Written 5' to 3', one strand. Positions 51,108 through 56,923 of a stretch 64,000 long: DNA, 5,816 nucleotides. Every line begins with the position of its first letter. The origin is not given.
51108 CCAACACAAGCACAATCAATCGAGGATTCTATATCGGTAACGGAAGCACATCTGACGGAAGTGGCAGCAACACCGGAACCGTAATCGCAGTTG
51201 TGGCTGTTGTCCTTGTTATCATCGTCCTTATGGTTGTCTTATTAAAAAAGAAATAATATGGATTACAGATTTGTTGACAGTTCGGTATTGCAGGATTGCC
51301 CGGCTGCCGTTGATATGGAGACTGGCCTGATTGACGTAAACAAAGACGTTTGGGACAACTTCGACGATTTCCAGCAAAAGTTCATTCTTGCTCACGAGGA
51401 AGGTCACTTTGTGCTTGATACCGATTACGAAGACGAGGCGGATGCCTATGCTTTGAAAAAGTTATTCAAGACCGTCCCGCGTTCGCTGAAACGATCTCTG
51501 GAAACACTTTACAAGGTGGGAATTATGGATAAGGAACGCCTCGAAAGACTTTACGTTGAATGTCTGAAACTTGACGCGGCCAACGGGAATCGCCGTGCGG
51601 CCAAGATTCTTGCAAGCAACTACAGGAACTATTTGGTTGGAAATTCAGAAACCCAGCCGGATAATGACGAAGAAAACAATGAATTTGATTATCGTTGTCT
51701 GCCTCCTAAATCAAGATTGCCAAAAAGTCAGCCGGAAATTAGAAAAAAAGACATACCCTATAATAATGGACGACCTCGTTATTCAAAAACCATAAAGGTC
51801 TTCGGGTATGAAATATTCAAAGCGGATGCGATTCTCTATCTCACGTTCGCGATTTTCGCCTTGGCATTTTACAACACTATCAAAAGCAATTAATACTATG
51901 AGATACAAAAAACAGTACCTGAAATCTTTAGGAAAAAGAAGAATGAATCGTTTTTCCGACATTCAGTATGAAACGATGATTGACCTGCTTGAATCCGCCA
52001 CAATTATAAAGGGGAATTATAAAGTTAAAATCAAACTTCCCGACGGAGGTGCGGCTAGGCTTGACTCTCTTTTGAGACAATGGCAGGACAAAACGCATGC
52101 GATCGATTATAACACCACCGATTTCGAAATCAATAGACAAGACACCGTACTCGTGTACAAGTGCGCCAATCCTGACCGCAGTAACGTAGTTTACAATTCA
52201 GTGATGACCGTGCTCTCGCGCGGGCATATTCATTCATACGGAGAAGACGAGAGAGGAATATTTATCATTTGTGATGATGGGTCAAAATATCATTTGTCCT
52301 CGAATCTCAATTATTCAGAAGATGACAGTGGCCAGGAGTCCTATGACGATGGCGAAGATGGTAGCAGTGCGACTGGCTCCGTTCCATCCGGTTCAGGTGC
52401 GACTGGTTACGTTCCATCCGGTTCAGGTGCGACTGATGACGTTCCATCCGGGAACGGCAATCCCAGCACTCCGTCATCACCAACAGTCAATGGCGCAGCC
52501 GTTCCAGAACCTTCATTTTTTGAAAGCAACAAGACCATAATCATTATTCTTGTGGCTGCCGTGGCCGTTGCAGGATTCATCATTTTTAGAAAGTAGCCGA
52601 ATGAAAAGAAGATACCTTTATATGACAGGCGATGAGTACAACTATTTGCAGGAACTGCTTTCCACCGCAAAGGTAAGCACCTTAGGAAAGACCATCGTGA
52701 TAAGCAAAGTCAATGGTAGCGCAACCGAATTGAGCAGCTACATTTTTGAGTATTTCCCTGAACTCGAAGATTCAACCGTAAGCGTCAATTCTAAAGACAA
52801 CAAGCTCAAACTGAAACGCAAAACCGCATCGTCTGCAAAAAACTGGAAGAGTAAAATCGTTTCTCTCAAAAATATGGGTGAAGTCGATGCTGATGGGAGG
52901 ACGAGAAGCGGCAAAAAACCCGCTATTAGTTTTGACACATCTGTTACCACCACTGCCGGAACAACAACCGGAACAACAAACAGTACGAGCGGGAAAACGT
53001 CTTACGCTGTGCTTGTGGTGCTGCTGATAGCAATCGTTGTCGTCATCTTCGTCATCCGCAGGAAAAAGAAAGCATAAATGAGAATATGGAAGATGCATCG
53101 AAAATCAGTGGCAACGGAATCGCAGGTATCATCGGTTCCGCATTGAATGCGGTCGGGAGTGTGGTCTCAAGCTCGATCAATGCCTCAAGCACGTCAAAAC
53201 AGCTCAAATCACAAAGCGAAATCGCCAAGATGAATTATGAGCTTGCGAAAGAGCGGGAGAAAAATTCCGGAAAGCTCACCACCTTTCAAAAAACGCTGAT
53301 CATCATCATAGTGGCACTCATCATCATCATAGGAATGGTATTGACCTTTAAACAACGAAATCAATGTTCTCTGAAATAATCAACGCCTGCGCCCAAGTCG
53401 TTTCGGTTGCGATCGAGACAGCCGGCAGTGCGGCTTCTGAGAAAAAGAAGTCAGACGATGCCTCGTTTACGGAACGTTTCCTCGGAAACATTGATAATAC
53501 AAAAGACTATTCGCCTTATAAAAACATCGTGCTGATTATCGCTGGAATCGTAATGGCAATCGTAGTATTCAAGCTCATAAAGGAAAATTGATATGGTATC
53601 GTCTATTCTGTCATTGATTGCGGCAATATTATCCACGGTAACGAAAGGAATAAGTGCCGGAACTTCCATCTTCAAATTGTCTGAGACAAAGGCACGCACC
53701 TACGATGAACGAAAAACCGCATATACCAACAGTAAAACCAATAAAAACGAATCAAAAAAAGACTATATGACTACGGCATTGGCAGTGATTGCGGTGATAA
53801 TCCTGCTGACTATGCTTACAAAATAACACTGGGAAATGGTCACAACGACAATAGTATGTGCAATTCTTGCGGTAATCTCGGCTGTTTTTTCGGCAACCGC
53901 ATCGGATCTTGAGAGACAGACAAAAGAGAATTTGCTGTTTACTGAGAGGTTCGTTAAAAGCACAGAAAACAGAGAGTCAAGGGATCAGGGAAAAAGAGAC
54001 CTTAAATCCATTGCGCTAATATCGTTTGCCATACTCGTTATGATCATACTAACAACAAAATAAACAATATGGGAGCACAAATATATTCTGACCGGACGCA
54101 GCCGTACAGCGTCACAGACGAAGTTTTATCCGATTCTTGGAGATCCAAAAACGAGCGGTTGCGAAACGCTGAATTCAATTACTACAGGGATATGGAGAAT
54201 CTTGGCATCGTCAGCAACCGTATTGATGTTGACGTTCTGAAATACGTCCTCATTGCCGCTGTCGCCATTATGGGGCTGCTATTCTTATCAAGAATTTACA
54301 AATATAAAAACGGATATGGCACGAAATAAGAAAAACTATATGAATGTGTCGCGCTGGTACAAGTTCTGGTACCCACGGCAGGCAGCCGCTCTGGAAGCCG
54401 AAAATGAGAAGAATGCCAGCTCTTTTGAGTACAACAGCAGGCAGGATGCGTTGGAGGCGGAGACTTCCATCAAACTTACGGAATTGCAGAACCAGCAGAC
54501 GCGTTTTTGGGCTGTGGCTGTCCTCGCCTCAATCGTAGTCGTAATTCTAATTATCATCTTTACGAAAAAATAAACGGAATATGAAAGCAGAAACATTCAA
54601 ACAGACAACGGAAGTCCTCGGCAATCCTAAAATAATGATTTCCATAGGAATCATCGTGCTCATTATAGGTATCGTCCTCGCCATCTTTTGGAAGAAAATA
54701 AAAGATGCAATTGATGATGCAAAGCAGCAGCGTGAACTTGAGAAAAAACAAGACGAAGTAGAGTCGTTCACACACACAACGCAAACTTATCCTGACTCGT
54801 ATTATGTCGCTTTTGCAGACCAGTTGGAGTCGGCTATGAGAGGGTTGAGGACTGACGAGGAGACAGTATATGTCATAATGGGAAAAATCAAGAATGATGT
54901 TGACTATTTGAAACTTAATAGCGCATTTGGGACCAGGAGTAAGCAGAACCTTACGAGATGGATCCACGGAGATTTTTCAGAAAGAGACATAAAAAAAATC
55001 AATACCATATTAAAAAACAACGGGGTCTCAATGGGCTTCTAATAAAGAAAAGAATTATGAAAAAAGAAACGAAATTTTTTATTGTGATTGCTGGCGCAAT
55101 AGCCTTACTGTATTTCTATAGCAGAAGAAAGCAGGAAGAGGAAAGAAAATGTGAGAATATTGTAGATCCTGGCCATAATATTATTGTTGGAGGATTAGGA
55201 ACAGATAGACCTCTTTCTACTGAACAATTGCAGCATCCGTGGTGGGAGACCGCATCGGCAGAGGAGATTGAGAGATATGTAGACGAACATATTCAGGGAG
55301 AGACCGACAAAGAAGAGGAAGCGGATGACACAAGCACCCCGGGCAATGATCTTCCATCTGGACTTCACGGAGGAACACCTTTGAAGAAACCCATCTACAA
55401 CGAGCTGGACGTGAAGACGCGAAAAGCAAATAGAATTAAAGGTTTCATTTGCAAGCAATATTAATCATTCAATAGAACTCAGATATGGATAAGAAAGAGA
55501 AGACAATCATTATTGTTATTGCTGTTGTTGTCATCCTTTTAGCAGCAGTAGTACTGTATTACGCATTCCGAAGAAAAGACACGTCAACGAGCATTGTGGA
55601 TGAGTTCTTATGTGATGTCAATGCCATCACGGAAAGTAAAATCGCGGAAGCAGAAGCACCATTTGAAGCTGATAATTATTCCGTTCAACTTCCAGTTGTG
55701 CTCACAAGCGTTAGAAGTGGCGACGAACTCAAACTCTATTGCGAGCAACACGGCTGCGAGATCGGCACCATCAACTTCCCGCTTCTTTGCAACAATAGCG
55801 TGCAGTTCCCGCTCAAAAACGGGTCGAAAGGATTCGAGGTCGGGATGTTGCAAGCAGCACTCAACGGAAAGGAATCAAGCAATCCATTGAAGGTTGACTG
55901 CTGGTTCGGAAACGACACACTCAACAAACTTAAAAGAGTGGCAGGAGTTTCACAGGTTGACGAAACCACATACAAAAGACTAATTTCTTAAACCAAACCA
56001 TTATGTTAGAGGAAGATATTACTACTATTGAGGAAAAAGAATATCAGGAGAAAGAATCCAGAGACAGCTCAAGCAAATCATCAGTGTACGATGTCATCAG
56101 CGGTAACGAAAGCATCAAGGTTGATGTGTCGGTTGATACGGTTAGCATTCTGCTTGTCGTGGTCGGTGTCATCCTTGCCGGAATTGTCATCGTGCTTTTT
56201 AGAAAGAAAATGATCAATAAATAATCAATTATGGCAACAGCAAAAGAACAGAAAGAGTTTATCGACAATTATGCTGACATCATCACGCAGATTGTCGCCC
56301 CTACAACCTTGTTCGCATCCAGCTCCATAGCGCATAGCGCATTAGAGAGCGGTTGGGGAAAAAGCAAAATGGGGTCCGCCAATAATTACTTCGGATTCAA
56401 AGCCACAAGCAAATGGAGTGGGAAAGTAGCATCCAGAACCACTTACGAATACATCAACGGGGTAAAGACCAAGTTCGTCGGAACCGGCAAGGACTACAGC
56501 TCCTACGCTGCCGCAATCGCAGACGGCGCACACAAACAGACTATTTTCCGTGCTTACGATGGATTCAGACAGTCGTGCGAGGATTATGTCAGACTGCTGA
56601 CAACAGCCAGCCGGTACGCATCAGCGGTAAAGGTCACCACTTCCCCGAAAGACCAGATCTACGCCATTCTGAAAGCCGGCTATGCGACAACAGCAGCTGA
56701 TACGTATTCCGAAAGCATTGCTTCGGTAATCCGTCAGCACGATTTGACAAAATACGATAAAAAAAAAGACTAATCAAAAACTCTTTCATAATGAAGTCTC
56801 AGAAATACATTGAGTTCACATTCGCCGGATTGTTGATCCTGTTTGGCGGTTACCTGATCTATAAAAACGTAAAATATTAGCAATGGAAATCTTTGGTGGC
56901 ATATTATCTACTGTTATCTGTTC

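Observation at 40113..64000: tRNA-integrated ~25-kb virus-like element with no tailed-phage hallmark genes; candidate novel tailless, membrane-associated virus of Bacteroidales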

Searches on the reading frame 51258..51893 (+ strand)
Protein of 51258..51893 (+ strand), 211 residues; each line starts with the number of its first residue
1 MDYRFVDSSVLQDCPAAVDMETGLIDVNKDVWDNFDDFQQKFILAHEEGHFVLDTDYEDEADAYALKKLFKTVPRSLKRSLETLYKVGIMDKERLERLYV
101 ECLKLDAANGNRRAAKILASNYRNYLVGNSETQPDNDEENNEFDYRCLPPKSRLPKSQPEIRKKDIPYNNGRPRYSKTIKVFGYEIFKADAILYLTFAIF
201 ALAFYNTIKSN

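Call 6: search_protein_families(library=pfam, max_evalue=0.01, proteins=[window:51258-51893:+])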
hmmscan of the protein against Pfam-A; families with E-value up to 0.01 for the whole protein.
window:51258-51893:+ (211 aa): 0 families

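Call 7: search_protein_families(library=phrogs, max_evalue=0.01, proteins=[window:51258-51893:+])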
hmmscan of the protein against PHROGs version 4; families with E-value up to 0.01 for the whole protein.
window:51258-51893:+ (211 aa): 0 families

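Call 96: search_dna_similar(query=window:51258-51893:+, collection=phages, mode=protein, max_evalue=0.01, max_rows=15)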
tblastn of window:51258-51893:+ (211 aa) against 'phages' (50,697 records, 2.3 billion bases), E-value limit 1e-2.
No match.

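Call 99: search_solved_structures(query=A8, max_evalue=5)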
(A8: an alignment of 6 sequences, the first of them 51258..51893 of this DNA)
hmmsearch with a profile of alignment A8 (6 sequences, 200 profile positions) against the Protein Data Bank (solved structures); distinct sequences matched with E-value up to 5: 1.
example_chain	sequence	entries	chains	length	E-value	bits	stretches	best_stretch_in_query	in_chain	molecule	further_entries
9dte_A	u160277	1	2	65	1.1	12.2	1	92-123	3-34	C2-02802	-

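Call 107: search_protein_families(library=ncbifam, max_evalue=0.01, proteins=[window:51258-51893:+])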
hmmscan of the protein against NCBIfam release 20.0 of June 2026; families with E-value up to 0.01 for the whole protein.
window:51258-51893:+ (211 aa): 0 families

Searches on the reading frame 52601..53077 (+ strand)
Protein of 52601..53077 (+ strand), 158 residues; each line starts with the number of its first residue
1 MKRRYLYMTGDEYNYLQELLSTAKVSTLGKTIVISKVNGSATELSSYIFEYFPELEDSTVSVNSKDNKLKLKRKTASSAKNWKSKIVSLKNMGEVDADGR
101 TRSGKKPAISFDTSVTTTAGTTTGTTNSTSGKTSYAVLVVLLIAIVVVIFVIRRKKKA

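Call 83: search_protein_families(library=pfam, max_evalue=0.05, proteins=[window:52601-53077:+])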
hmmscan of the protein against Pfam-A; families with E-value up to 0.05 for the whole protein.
window:52601-53077:+ (158 aa): 3 families
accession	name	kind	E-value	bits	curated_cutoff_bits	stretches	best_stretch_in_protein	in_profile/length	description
PF20990.2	DUF2207_C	-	0.0021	18.2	33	1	32-152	60-184/247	Predicted membrane protein (DUF2207) C-terminal domain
PF05046.19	Img2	-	0.0038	17.9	34.4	1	30-82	26-78/84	Mitochondrial large subunit ribosomal protein (Img2)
PF02009.21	RIFIN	-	0.0092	16.4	32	1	44-157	195-314/327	Rifin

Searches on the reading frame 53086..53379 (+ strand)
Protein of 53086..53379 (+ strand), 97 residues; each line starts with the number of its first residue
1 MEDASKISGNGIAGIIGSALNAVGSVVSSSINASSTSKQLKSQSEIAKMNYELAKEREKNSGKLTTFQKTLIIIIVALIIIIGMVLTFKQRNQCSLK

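Call 83: search_protein_families(library=pfam, max_evalue=0.05, proteins=[window:53086-53379:+])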
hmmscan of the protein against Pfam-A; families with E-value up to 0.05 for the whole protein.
window:53086-53379:+ (97 aa): 5 families
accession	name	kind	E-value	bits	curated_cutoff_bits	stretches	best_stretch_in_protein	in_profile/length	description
PF13273.12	DUF4064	-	0.0023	18.6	32.1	1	12-86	7-77/102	Protein of unknown function (DUF4064)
PF04610.19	TrbL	-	0.0079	16.4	25.9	1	8-87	40-118/215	TrbL/VirB6 plasmid conjugal transfer protein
PF00474.23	SSF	-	0.011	15.1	22.8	1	5-83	286-358/406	Sodium:solute symporter family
PF16943.10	T4SS_CagC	-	0.032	14.8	27.9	1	56-86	32-62/119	Cag pathogenicity island, type IV secretory system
PF10858.15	DUF2659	-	0.042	14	27.7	0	56-88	10-43/216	Protein of unknown function (DUF2659)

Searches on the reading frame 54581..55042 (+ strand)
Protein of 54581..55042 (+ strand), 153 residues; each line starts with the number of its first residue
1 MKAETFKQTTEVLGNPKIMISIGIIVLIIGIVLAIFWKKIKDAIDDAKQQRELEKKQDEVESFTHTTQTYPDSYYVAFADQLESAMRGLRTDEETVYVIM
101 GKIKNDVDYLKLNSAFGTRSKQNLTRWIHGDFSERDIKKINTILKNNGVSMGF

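Call 8: search_protein_families(library=pfam, max_evalue=0.01, proteins=[window:54581-55042:+])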
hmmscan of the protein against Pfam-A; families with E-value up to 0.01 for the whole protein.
window:54581-55042:+ (153 aa): 2 families
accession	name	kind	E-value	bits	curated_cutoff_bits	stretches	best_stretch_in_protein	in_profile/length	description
PF11381.13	DUF3185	-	0.00019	21.7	25.3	0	22-42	3-23/59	Protein of unknown function (DUF3185)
PF00191.25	Annexin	-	0.00075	20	25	1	78-133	2-56/66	Annexin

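Call 92: search_protein_families(library=phrogs, max_evalue=0.001, proteins=[window:54581-55042:+])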
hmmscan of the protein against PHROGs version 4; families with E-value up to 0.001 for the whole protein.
window:54581-55042:+ (153 aa): 1 family
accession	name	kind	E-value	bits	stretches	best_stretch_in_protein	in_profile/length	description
phrog_5005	-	unknown function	0.00048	21.3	1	19-52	2-35/75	-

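Call 107: search_protein_families(library=ncbifam, max_evalue=0.01, proteins=[window:54581-55042:+])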
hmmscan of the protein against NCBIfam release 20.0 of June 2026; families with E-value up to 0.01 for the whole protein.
window:54581-55042:+ (153 aa): 2 families
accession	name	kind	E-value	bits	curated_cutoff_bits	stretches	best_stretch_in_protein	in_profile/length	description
NF045849.1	ICE_MMCAP2_0565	equivalog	0.0023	17.6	40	1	5-55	4-55/80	Mbov_0395 family pilin-like conjugal transfer protein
NF045939.1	MHJ_0274_fam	hypoth_equivalog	0.0035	17.1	80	1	20-64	3-47/165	MHJ_0274 family protein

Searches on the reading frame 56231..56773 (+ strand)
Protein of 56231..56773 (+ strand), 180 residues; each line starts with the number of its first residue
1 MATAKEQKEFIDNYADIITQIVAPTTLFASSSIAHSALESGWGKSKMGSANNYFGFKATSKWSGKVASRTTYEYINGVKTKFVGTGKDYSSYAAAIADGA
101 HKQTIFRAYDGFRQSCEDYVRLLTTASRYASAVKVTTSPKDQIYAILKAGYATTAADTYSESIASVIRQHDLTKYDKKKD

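Call 8: search_protein_families(library=pfam, max_evalue=0.01, proteins=[window:56231-56773:+])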
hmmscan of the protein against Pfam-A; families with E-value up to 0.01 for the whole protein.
window:56231-56773:+ (180 aa): 1 family
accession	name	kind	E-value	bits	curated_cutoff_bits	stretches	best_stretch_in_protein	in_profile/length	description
PF01832.25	Glucosaminidase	-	4.5e-21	76.2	30.2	1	24-172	10-123/123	Mannosyl-glycoprotein endo-beta-N-acetylglucosaminidase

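Call 92: search_protein_families(library=phrogs, max_evalue=0.001, proteins=[window:56231-56773:+])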
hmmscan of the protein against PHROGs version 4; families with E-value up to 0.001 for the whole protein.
window:56231-56773:+ (180 aa): 7 families
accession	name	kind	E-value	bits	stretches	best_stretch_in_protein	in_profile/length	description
phrog_3513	-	lysis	1.4e-31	110.4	1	4-178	640-793/1434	endolysin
phrog_12727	-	lysis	6.9e-29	102.3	2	6-100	2-97/393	endolysin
phrog_18032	-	lysis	1.5e-23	84.8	2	5-100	2-98/248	endolysin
phrog_1309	-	lysis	1.5e-23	84.8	2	27-100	20-94/410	endolysin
phrog_10967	-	lysis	3.8e-19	70.5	2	25-100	22-98/266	endolysin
phrog_8251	-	lysis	2.6e-11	44.6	1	57-177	33-149/250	endolysin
phrog_326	-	other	1e-08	34.8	1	3-178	123-280/985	tail protein with endopeptidase domain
